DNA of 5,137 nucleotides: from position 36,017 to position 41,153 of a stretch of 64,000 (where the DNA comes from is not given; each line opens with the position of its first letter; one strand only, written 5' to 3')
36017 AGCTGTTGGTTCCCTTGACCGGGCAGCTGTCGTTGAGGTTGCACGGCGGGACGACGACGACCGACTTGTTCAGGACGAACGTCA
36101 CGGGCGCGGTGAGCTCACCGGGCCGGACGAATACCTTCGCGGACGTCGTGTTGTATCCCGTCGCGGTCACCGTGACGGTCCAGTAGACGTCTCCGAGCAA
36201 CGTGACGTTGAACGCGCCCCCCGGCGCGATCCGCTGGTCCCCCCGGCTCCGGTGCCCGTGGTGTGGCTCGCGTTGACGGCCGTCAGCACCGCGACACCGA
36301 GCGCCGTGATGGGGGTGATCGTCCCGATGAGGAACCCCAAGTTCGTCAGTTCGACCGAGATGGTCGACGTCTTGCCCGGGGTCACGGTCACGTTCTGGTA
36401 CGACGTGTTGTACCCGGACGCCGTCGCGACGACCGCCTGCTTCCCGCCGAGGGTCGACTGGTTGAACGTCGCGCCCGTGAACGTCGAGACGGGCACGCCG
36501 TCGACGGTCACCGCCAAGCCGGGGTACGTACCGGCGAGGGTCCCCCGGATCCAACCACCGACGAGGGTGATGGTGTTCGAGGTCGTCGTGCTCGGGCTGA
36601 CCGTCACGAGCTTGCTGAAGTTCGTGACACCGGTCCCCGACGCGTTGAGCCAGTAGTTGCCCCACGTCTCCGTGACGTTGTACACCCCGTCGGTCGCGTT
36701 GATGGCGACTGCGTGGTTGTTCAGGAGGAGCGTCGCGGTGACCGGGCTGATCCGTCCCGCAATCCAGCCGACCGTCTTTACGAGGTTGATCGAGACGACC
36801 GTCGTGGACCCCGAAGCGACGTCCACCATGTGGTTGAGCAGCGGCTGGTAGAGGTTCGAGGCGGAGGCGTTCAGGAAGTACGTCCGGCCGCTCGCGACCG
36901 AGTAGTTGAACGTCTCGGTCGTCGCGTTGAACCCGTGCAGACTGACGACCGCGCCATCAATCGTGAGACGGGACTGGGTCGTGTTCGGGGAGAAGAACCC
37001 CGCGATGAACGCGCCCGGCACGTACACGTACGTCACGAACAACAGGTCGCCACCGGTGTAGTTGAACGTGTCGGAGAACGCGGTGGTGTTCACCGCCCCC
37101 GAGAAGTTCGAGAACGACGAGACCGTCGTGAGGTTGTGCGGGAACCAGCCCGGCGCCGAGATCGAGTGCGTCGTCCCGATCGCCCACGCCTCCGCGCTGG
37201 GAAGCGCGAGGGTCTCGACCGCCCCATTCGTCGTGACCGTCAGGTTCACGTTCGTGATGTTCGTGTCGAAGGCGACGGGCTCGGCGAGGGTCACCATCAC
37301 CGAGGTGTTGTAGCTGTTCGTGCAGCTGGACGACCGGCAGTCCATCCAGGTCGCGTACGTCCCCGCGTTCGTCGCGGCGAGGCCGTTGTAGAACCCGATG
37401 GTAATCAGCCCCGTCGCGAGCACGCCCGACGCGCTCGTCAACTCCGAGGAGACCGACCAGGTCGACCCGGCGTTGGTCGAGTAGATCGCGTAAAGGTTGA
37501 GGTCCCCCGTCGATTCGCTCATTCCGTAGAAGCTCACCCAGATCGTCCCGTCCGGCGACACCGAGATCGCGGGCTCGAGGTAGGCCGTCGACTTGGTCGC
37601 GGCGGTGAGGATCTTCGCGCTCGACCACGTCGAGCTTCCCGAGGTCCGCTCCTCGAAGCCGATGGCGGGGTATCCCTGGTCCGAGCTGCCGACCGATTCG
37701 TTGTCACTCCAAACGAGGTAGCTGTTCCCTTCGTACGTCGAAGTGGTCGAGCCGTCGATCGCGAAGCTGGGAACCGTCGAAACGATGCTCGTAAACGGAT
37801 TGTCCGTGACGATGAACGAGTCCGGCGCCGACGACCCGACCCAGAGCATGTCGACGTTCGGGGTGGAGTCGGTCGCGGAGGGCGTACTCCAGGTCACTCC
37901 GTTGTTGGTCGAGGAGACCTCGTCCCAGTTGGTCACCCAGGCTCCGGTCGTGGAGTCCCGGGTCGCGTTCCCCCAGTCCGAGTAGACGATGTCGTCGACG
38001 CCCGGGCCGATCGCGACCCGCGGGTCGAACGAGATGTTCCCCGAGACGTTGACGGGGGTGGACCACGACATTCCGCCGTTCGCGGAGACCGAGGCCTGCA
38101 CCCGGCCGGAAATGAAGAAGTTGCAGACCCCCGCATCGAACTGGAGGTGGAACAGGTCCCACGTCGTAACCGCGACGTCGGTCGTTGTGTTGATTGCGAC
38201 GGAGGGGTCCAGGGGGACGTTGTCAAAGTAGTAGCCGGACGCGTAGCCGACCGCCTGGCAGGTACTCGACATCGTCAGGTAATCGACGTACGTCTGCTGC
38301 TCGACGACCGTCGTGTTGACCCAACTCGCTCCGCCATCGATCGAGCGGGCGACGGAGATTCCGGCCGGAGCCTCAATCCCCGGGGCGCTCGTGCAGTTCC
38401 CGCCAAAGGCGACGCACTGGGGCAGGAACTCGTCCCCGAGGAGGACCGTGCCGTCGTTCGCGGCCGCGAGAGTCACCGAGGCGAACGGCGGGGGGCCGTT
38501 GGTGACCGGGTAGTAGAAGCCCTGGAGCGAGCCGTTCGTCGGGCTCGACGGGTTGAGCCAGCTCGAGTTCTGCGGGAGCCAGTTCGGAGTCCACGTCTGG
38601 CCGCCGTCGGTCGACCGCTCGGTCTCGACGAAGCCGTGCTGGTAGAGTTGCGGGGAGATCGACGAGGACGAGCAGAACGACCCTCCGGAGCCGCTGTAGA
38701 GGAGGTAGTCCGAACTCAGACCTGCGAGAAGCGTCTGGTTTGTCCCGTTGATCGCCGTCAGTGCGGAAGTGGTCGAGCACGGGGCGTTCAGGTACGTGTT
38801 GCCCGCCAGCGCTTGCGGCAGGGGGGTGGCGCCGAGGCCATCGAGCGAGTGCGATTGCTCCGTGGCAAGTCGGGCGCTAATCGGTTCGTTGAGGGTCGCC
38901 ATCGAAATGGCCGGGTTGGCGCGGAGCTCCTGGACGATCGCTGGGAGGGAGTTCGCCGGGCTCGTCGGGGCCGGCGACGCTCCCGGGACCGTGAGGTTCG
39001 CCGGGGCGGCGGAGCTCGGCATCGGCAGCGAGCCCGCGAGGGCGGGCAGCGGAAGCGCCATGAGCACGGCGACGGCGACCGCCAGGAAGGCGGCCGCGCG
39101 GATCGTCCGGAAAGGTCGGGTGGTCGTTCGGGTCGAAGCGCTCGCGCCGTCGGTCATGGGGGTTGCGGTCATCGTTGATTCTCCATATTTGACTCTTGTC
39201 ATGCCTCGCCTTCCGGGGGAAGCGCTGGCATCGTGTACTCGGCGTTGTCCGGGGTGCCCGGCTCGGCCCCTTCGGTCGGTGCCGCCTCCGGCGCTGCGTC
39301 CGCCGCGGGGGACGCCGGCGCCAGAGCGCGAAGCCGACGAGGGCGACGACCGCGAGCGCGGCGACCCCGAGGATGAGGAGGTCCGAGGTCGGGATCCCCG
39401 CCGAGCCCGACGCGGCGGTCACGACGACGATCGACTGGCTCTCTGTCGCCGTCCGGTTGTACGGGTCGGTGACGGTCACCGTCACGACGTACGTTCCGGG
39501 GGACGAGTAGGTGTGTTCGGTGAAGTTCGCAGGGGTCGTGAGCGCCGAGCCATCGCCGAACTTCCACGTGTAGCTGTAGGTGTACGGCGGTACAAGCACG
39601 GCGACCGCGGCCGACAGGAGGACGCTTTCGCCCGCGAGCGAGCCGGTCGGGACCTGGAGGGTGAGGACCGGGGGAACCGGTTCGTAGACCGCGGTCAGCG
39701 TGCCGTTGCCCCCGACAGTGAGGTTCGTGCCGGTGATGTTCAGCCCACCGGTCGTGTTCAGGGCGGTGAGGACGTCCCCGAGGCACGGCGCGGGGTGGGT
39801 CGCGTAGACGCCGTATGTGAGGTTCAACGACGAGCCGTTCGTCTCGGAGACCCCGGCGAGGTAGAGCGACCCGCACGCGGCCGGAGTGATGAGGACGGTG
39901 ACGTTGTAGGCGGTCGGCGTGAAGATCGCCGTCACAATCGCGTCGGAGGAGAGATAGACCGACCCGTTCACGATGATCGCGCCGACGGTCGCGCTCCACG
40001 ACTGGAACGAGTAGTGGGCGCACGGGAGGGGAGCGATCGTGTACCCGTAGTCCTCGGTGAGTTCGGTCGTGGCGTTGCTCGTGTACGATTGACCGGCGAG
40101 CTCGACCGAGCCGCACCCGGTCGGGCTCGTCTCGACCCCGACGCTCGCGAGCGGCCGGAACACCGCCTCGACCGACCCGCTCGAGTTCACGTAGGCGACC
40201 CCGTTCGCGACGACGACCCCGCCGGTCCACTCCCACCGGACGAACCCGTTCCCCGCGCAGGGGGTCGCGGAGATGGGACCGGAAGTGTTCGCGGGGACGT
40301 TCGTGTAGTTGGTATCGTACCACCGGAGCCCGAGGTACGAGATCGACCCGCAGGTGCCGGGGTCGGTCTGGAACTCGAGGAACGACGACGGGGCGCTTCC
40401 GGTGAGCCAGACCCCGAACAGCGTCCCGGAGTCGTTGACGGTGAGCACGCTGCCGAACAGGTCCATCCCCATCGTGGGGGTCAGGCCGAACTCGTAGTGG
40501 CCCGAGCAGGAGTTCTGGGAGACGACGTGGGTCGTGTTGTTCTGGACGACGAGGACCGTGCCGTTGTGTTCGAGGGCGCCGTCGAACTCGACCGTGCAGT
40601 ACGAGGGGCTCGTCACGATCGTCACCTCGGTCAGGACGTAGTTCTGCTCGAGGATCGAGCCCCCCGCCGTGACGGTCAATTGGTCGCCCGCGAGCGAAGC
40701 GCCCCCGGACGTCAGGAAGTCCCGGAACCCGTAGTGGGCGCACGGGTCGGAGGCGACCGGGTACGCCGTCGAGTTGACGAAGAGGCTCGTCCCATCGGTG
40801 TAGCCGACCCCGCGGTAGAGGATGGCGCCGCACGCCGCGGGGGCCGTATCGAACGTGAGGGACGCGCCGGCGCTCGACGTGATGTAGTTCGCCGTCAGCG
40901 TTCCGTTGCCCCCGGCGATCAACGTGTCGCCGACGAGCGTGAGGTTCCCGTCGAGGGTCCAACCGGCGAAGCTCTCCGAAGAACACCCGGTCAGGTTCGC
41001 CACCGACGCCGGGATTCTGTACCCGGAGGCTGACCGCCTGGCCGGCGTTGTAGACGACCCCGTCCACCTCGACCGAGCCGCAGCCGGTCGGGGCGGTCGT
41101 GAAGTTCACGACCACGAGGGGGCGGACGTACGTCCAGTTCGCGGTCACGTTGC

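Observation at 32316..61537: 29-kb co-oriented cluster of giant membrane-anchored surface-protein genes around a membrane-embedded tandem AAA+ ATPase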

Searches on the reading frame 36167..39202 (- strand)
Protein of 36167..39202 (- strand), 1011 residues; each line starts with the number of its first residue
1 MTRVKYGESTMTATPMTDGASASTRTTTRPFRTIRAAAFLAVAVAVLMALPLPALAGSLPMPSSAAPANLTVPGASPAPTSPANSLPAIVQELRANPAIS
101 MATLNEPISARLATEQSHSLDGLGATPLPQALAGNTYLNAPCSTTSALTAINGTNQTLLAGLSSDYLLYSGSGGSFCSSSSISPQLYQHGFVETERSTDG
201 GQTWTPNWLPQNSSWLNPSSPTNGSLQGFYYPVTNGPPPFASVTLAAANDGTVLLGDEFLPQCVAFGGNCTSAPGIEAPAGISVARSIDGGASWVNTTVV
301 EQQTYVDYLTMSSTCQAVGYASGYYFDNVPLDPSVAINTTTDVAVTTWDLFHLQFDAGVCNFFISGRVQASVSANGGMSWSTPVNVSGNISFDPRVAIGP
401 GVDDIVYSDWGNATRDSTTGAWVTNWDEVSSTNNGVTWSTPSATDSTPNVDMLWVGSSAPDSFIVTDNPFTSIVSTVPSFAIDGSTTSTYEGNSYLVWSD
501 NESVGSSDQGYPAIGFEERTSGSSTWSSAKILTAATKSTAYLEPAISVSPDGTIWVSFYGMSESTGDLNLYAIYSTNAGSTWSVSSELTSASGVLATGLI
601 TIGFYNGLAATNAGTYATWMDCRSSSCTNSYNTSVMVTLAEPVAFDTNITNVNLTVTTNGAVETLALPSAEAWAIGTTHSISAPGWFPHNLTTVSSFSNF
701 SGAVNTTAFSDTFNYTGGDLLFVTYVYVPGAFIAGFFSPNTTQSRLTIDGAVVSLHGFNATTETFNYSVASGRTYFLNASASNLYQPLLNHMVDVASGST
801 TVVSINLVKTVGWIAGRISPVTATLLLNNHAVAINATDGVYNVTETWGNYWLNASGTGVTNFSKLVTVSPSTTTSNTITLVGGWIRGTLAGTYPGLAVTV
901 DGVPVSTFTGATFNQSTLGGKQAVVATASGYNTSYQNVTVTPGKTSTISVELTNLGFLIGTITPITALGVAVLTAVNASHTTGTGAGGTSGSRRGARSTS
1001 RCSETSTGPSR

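Call 8: search_protein_families(library=pfam, proteins=[window:36167-39202:-], max_evalue=0.01)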
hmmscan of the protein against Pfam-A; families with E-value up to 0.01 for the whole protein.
window:36167-39202:- (1011 aa): 2 families
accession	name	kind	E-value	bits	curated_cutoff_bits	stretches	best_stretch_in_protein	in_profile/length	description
PF13088.12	BNR_2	-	9.5e-08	32.1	31.4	1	513-600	17-112/277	BNR repeat-like domain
PF02012.26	BNR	-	3.4e-07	29.7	27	0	196-205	2-11/12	BNR/Asp-box repeat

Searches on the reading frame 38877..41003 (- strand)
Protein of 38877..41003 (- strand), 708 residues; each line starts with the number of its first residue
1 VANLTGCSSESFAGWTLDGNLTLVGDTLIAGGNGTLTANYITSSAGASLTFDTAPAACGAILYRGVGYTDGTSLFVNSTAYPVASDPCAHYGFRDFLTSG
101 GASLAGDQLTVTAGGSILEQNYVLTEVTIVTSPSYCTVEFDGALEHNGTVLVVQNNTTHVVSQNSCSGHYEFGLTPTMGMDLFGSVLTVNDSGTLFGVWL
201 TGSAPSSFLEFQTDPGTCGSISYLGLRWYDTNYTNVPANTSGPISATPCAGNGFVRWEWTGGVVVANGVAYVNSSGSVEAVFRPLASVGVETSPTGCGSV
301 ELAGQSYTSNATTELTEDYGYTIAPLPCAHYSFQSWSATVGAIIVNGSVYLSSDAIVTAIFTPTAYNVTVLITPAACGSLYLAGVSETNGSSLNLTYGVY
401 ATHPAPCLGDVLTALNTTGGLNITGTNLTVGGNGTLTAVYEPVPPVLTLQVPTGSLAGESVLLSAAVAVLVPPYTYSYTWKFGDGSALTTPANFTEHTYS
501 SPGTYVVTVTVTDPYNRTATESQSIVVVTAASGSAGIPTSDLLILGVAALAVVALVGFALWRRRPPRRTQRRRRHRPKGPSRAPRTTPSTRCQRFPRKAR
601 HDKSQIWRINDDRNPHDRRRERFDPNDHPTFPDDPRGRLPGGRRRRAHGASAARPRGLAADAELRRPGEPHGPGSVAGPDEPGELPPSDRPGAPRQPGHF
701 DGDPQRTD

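Call 8: search_protein_families(library=pfam, proteins=[window:38877-41003:-], max_evalue=0.01)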
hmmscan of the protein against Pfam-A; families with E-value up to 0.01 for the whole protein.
window:38877-41003:- (708 aa): 3 families
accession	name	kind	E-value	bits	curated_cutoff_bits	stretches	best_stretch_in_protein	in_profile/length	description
PF00801.26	PKD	-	7.3e-15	55.2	23.5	1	451-522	4-76/80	PKD domain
PF18911.6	PKD_4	-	1.5e-12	47.8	27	1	444-523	3-81/85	PKD domain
PF22352.2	K319L-like_PKD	-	0.0029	18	27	1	459-527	12-84/84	K319L-like, PKD domain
